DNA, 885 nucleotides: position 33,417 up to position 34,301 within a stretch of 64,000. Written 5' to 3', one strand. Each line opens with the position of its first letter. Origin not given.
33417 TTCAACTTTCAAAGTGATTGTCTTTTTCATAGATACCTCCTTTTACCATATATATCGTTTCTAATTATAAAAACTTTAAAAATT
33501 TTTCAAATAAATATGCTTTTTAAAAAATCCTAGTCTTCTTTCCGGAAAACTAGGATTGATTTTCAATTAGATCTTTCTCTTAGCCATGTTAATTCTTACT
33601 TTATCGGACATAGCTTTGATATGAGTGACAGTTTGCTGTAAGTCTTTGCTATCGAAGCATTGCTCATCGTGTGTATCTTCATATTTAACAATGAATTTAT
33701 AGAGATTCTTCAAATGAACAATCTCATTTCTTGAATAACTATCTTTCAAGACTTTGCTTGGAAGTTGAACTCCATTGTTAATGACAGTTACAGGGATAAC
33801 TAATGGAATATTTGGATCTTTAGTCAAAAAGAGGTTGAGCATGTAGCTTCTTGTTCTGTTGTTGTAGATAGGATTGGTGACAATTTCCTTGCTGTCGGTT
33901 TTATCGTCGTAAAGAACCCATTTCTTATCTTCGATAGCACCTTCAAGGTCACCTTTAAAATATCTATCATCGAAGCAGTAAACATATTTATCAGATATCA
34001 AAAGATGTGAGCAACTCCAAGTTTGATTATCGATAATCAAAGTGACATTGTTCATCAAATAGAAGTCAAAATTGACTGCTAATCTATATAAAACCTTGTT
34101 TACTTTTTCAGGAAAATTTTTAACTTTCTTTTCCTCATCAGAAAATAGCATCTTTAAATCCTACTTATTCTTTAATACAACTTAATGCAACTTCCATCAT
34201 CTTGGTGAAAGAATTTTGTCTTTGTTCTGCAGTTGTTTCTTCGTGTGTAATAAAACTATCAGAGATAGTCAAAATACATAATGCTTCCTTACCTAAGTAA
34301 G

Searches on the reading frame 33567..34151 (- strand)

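Call 69: search_protein_families(library=pfam, proteins=[window:33567-34151:-], max_evalue=0.01)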
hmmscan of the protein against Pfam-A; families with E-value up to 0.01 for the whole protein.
window:33567-34151:- (194 aa): 1 family
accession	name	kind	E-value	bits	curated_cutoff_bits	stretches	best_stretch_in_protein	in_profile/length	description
PF08378.17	NERD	-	1.5e-07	32.4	22.1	1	18-123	7-109/111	Nuclease-related domain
